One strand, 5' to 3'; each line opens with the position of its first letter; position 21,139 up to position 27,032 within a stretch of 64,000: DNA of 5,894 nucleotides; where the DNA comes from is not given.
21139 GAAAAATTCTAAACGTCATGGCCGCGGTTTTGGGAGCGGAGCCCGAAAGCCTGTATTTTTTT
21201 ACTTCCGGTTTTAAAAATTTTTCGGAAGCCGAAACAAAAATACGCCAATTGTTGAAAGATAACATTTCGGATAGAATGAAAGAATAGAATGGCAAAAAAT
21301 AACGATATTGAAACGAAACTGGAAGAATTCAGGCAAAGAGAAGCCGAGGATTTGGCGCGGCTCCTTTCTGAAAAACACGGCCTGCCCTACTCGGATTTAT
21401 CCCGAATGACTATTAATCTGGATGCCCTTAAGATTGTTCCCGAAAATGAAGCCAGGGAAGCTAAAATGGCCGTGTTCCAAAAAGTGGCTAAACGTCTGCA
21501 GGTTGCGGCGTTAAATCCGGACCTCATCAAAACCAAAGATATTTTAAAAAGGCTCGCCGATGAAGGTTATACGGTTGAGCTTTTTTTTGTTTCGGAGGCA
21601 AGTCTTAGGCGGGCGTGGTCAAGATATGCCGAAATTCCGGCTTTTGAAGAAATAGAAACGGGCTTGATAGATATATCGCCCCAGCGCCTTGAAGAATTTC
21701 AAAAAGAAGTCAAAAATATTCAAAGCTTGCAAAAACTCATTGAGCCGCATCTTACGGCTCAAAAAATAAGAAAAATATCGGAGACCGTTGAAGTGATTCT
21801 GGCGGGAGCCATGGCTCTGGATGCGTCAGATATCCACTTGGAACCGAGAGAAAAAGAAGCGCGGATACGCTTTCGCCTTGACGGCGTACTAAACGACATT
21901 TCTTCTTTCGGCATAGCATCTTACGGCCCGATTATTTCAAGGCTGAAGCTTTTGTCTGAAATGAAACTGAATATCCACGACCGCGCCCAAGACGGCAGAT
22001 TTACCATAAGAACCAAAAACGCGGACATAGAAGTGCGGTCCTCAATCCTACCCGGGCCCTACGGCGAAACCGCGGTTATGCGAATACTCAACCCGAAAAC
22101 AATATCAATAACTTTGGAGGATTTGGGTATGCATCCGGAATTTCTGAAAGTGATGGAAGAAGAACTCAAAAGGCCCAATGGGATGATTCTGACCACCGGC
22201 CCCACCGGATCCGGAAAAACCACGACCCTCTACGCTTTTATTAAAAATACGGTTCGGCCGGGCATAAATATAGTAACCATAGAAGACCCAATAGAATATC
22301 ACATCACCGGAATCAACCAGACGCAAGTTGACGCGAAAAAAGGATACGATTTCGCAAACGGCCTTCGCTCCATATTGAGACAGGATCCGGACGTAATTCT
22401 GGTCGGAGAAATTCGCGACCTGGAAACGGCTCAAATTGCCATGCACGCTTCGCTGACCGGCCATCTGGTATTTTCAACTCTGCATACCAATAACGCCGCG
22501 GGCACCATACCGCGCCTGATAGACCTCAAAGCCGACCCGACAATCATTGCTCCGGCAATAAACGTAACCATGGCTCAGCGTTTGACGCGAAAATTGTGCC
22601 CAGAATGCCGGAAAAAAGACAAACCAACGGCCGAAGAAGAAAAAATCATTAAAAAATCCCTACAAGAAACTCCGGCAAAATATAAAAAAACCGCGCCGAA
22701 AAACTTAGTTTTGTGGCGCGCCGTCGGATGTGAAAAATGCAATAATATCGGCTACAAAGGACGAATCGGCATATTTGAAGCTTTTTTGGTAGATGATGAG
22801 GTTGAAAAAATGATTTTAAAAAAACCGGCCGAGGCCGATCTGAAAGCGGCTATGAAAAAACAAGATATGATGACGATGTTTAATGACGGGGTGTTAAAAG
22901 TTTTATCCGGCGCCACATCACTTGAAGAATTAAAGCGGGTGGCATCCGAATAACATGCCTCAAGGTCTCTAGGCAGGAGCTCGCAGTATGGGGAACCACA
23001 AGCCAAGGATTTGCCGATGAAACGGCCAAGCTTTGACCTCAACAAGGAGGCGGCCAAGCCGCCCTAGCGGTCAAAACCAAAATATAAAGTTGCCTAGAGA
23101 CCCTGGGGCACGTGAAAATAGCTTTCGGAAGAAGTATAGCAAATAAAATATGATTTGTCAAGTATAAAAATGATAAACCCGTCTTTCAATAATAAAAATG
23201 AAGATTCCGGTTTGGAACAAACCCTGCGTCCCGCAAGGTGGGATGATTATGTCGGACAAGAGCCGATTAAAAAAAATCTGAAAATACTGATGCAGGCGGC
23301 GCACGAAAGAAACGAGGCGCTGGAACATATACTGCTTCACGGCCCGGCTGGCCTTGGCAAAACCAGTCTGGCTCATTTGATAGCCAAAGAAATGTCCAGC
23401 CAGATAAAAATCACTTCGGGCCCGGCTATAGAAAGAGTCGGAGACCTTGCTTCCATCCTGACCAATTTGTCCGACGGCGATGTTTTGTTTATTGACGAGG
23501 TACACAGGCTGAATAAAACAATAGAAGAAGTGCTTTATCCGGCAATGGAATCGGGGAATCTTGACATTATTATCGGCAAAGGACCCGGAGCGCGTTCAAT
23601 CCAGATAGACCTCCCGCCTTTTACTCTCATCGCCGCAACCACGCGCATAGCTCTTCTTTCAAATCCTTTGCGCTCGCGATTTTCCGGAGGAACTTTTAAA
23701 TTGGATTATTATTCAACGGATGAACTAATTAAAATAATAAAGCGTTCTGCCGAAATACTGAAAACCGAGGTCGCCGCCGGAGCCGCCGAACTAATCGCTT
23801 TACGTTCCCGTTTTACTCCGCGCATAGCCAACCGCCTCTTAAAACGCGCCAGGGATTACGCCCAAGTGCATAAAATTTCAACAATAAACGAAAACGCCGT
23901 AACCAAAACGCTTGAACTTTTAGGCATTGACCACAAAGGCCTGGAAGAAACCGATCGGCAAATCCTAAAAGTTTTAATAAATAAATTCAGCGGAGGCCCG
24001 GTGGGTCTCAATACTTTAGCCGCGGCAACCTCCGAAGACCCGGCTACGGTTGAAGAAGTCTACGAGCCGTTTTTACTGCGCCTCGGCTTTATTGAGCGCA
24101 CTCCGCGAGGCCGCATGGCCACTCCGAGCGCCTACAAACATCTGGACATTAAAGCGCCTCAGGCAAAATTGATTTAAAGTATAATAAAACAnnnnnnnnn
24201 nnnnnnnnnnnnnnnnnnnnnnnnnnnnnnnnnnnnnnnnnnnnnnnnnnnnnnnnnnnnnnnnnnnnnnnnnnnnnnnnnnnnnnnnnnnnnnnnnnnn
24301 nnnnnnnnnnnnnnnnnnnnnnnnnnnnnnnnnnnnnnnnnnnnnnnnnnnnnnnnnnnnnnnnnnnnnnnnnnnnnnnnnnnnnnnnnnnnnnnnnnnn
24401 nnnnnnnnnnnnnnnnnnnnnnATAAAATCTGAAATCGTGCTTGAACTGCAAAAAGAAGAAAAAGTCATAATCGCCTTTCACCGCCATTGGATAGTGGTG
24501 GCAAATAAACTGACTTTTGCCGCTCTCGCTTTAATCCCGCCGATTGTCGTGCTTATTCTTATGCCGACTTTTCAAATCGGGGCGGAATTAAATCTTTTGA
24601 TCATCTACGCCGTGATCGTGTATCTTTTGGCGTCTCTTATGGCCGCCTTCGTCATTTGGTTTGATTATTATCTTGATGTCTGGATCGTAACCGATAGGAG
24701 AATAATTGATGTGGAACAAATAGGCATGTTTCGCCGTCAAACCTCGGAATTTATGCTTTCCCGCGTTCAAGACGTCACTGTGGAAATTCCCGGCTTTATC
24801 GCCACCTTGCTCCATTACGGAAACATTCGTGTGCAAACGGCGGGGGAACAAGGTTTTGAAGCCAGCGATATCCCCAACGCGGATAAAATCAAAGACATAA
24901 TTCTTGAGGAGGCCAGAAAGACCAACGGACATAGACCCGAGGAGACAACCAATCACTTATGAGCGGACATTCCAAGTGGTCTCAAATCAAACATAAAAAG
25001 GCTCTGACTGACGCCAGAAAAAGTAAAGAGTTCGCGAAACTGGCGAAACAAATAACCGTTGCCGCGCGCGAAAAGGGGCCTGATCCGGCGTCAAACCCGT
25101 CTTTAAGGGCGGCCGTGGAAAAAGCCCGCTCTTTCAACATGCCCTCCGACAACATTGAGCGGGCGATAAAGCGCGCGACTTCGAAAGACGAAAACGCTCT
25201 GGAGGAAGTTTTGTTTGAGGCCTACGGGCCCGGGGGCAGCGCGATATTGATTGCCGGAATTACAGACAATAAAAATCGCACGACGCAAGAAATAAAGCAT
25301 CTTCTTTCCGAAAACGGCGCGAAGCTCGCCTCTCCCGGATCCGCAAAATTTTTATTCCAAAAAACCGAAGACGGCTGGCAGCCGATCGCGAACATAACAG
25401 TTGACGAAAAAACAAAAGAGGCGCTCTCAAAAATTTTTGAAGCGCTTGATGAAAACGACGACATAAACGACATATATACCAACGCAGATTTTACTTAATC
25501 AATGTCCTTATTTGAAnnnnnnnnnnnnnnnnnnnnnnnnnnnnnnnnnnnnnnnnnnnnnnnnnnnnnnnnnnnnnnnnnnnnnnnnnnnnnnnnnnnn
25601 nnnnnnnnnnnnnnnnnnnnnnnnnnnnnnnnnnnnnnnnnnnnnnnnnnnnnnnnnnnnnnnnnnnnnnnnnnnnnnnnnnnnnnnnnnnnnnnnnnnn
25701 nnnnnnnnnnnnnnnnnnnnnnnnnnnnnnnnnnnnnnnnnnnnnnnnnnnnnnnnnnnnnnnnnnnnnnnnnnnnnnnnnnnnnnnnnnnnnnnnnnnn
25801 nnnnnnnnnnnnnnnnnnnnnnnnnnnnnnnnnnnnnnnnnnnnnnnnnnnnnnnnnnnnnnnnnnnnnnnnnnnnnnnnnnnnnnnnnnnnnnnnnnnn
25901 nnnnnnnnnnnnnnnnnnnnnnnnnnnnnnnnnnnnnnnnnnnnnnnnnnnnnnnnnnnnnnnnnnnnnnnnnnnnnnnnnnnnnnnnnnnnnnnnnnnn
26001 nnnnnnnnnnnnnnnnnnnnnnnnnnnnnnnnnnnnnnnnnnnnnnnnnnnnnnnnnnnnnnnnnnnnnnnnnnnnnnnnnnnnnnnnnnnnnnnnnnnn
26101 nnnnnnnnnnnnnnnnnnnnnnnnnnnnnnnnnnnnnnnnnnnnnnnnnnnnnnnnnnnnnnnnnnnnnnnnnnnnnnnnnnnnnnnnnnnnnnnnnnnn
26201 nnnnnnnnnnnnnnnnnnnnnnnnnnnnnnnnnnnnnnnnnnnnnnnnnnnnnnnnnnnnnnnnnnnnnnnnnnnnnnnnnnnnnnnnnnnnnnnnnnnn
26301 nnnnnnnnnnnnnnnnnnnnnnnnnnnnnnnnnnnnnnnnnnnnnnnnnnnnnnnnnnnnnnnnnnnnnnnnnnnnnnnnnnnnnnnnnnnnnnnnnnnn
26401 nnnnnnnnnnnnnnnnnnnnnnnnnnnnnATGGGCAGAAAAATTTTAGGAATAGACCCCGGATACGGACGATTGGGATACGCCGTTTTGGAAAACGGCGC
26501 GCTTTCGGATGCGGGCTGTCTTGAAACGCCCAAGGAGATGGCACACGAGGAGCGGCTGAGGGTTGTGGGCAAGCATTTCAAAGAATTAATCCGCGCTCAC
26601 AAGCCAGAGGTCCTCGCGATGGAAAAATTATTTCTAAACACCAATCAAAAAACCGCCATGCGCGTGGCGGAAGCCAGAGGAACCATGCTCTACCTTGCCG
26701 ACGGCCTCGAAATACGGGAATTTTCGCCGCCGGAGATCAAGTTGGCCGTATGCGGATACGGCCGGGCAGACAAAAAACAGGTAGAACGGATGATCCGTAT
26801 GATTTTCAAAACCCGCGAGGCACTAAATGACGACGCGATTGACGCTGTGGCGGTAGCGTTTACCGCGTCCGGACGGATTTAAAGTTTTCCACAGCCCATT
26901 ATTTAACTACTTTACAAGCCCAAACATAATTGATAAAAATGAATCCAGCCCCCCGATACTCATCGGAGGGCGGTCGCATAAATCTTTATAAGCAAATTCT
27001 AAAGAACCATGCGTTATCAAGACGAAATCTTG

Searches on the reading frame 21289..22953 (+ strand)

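Call 20: search_protein_families(library=pfam, max_evalue=0.001, proteins=[window:21289-22953:+])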
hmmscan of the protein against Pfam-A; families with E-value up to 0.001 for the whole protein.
window:21289-22953:+ (554 aa): 3 families
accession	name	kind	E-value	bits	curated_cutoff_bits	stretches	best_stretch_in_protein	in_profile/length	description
PF00437.27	T2SSE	-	4.1e-117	391.4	24.9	1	161-550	6-370/370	Type II/IV secretion system protein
PF05157.20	MshEN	-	1.5e-06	28.6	23.1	1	30-114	1-84/90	MshEN domain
PF25199.1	nSTAND_NTPase5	-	0.00094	19.5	34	0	291-338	35-83/145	Novel STAND NTPase 5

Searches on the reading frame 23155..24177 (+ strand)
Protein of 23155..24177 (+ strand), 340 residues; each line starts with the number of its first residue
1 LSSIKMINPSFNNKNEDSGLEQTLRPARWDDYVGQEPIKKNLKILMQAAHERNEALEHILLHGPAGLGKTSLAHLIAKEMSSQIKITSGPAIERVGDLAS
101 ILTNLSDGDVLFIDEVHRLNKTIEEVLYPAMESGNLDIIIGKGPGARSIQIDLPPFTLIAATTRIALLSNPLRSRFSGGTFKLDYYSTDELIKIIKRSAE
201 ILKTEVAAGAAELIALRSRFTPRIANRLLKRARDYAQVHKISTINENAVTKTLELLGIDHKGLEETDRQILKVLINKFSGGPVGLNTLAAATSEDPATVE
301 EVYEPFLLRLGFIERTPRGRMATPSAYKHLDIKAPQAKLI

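Call 20: search_protein_families(library=pfam, max_evalue=0.001, proteins=[window:23155-24177:+])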
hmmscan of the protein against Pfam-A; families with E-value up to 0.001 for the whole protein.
window:23155-24177:+ (340 aa): 13 families
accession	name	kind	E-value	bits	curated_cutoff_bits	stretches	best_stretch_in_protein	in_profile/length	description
PF05496.18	RuvB_N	-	3.3e-71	238.6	27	1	24-177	1-154/159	Holliday junction DNA helicase RuvB P-loop domain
PF05491.19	RuvB_C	-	3.4e-27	94.6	24.7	1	261-330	2-71/72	RuvB C-terminal winged helix domain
PF17864.7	AAA_lid_4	-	4.6e-26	90.8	27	1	186-259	1-74/74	RuvB AAA lid domain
PF00004.35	AAA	-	8.7e-18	65.5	21.2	1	59-177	1-124/131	ATPase family associated with various cellular activities (AAA)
PF07728.20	AAA_5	-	4.7e-08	33.6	22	1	58-176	1-139/139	AAA domain (dynein-related subfamily)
PF06068.19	TIP49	-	6.9e-07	29.2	23.8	1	19-87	12-81/347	TIP49 P-loop domain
PF13191.12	AAA_16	-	9.5e-06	26.6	32.6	1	34-93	4-62/167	AAA ATPase domain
PF00158.32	Sigma54_activat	-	3e-05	24.2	20.2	0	41-81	7-47/168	Sigma-54 interaction domain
PF00910.28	RNA_helicase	-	0.00012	23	21.5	1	59-131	1-75/105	RNA helicase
PF00931.28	NB-ARC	-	0.00027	20.7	23.5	0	53-81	15-43/248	NB-ARC domain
PF01078.27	Mg_chelatase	-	0.00037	20.4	20.3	0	32-77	5-43/207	Magnesium chelatase, subunit ChlI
PF13173.12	AAA_14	-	0.00043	20.7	27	1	59-140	5-95/129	AAA domain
PF14532.12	Sigma54_activ_2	-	0.00048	20.8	25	1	59-130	24-92/138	Sigma-54 interaction domain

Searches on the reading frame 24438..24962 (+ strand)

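Call 20: search_protein_families(library=pfam, max_evalue=0.001, proteins=[window:24438-24962:+])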
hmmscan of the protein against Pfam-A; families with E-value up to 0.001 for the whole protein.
window:24438-24962:+ (174 aa): 1 family
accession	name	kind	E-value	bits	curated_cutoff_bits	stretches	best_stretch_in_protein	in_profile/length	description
PF03703.20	bPH_2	-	2.6e-09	37.7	22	1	82-155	6-78/78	Bacterial PH domain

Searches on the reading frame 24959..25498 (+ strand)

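Call 20: search_protein_families(library=pfam, max_evalue=0.001, proteins=[window:24959-25498:+])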
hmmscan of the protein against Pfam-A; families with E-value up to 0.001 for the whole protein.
window:24959-25498:+ (179 aa): 2 families
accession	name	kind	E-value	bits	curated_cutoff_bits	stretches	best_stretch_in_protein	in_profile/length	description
PF20772.2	TACO1_YebC_N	-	4.2e-32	110.9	36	1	5-75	1-72/73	TACO1/YebC protein N-terminal domain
PF01709.26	Transcrip_reg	-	5.5e-25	88.4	27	2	81-135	1-55/160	TACO1/YebC second and third domain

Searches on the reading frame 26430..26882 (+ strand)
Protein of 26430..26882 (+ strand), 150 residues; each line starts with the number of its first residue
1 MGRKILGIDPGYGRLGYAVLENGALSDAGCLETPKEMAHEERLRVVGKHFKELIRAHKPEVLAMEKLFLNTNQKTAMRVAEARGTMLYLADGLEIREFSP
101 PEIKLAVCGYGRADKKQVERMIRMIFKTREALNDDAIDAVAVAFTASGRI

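Call 20: search_protein_families(library=pfam, max_evalue=0.001, proteins=[window:26430-26882:+])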
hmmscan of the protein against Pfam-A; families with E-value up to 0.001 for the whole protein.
window:26430-26882:+ (150 aa): 1 family
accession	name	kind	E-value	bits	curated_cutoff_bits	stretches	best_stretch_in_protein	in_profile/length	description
PF02075.23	RuvC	-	1e-31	110.3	22.2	1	5-145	1-147/148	Crossover junction endodeoxyribonuclease RuvC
